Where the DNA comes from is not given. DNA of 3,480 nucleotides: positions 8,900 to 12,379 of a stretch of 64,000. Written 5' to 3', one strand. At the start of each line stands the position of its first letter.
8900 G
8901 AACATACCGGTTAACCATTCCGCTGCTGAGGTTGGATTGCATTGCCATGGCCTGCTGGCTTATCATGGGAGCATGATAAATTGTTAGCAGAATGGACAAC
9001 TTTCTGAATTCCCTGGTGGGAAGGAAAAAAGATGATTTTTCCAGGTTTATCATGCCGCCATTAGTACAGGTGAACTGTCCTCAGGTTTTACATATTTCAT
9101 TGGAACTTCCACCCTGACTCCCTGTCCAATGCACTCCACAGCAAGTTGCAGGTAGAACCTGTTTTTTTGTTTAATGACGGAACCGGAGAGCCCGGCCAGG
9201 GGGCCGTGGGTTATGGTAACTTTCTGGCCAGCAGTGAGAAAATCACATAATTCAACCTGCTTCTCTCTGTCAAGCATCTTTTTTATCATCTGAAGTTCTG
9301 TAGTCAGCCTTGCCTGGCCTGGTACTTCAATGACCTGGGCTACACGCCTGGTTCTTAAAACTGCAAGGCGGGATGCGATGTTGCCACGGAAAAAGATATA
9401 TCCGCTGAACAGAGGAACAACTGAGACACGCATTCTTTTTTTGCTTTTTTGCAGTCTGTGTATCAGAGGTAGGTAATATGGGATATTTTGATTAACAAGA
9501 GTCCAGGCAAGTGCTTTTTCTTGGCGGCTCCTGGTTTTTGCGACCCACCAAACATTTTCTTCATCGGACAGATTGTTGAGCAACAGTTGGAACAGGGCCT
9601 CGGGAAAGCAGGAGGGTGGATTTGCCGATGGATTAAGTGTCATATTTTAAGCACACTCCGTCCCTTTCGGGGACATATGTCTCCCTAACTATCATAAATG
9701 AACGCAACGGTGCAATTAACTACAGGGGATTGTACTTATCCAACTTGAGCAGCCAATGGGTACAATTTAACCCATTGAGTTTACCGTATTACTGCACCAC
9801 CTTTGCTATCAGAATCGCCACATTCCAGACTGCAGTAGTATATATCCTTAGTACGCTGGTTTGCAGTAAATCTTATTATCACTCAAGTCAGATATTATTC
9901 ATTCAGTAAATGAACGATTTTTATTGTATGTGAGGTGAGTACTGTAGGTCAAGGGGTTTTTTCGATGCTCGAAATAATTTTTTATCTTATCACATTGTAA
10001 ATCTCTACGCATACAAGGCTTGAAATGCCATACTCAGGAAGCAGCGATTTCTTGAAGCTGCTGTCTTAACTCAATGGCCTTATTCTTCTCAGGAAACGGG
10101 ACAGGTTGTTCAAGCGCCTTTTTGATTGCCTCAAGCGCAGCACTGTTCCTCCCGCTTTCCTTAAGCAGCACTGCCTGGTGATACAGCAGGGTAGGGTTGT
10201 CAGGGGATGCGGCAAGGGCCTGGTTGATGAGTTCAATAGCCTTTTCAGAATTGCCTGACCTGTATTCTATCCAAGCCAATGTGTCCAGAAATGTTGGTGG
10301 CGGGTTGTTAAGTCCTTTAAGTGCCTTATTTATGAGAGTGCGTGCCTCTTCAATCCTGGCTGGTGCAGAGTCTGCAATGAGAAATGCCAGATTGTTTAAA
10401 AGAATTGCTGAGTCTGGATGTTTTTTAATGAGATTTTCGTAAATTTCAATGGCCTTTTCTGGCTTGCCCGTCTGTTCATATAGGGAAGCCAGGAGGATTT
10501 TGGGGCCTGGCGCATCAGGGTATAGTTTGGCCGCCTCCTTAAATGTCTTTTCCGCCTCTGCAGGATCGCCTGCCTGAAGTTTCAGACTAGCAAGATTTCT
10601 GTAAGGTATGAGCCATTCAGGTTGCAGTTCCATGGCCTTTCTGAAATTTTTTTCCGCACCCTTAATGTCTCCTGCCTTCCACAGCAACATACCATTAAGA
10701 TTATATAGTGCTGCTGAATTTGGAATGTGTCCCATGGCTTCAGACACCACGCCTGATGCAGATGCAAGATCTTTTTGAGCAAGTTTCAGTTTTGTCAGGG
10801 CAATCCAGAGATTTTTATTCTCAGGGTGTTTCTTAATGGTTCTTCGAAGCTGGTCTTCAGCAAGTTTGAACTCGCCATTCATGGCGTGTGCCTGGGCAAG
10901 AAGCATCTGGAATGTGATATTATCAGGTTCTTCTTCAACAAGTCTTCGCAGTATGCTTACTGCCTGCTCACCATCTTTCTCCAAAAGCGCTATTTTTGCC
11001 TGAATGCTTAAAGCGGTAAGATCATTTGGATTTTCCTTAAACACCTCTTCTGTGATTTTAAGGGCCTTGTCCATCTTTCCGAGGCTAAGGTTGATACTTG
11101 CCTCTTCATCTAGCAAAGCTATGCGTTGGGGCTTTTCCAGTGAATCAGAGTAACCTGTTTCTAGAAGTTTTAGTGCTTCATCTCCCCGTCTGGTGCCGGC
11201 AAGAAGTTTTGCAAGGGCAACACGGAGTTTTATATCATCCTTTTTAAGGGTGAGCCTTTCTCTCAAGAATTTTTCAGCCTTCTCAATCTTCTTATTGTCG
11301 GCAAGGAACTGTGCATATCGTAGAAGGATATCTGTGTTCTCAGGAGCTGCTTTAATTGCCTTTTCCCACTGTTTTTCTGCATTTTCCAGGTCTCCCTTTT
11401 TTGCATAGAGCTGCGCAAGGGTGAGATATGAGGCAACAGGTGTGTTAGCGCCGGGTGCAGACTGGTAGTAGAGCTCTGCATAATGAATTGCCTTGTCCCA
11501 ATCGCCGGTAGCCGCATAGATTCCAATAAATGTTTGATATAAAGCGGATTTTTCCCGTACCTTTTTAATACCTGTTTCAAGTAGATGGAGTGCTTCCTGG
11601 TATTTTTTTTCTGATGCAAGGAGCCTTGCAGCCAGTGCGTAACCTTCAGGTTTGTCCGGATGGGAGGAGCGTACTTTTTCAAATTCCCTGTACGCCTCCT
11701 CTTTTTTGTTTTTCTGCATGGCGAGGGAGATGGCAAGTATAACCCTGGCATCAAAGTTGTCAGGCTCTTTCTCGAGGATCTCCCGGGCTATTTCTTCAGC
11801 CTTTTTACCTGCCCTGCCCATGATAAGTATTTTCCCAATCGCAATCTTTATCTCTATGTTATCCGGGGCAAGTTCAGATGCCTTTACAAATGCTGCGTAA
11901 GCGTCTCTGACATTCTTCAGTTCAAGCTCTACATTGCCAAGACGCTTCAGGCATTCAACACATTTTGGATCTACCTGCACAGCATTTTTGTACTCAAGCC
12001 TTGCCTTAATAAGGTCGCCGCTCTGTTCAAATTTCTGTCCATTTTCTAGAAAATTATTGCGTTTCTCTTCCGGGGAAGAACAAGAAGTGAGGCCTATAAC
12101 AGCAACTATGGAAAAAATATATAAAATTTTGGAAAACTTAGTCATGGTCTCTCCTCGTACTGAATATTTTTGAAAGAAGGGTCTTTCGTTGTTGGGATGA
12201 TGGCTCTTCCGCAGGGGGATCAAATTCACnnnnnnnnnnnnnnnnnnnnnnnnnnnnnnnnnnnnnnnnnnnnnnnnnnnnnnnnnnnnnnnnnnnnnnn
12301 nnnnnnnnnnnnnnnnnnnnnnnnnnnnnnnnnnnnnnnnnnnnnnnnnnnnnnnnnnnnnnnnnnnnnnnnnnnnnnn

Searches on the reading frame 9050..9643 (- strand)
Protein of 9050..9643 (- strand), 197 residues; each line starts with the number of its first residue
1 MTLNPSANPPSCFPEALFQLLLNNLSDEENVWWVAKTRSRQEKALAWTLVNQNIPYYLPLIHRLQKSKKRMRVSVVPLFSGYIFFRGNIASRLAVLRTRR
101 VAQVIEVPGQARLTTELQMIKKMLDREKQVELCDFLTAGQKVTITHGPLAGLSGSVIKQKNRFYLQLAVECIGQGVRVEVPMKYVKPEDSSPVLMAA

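Call 7: search_protein_families(library=ncbifam, proteins=[window:9050-9643:-], max_evalue=0.00001)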
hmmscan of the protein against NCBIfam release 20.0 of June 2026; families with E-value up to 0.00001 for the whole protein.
window:9050-9643:- (197 aa): 5 families
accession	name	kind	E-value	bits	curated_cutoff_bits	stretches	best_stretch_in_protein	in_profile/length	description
NF033644.1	antiterm_UpxY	subfamily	3.2e-25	89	100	1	32-185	1-164/164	UpxY family transcription antiterminator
NF033641.1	antiterm_LoaP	exception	3.2e-13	50.1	125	1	32-186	1-165/166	antiterminator LoaP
TIGR01955.1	RfaH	equivalog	4.4e-12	46.3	144.5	1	32-184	1-157/159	transcription/translation regulatory transformer protein RfaH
NF006534.0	PRK09014.1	equivalog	2.5e-08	34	124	1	31-153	3-127/162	transcription/translation regulatory transformer protein RfaH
TIGR00922.1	nusG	equivalog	2.6e-06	27.4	135.7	1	66-185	46-169/172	transcription termination/antitermination protein NusG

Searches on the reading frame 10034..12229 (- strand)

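Call 7: search_protein_families(library=ncbifam, proteins=[window:10034-12229:-], max_evalue=0.00001)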
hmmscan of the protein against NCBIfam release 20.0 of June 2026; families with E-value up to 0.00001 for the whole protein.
window:10034-12229:- (731 aa): 36 families (the best 25 are shown)
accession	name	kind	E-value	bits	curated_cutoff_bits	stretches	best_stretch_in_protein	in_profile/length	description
TIGR02917.1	PEP_TPR_lipo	equivalog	3e-82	276.9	312.2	2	240-706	443-898/899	XrtA/PEP-CTERM system TPR-repeat protein PrsT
NF040959.1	MamA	equivalog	2.6e-46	157.7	200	6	53-174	33-154/204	magnetosome protein MamA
TIGR02521.1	type_IV_pilW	equivalog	6.4e-42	143.7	154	3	548-705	39-195/234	type IV pilus biogenesis/stability protein PilW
NF033920.0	C39_PA2778_fam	equivalog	1.9e-37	129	150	1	553-638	169-252/255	PA2778 family cysteine peptidase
NF052415.1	T3SS_chap_SctY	equivalog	3.2e-30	104.8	70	1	367-465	3-104/106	type III secretion apparatus assembly chaperone SctY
NF008757.0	PRK11788.1-5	equivalog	5e-26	91.8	363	2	316-519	124-329/388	lipopolysaccharide assembly protein LapB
TIGR00990.1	3a0801s09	subfamily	8.4e-25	87.4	757.25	1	450-621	343-514/615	mitochondrial import receptor subunit TOM70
NF033762.1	social_mot_Tgl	equivalog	7.3e-23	81.2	225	1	149-321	55-226/252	social motility TPR repeat lipoprotein Tgl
TIGR03939.1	PGA_TPR_OMP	equivalog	6.9e-22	77.5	366.65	2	210-348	35-169/800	poly-beta-1,6 N-acetyl-D-glucosamine export porin PgaA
NF052400.1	M48_BAM_BepA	equivalog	3.8e-21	75.4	570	1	382-492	319-429/483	beta-barrel assembly-enhancing protease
TIGR02552.1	LcrH_SycD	equivalog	7.4e-20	71.1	104.8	0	648-708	55-115/136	SycD/LcrH family type III secretion system chaperone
TIGR00540.1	TPR_hemY_coli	hypoth_equivalog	3e-19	69.1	142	1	279-566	97-385/385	heme biosynthesis-associated TPR protein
NF033758.1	gliding_GltE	equivalog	1.3e-18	67.2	225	1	506-678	87-255/411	adventurous gliding motility TPR repeat lipoprotein GltE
NF047371.1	FlcA_CTERM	equivalog_domain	1.7e-18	66.5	300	1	387-707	172-535/646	periplasmic flagellar collar protein FlcA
NF008755.0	PRK11788.1-3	equivalog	2.2e-18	66.8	430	1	545-708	185-346/388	lipopolysaccharide assembly protein LapB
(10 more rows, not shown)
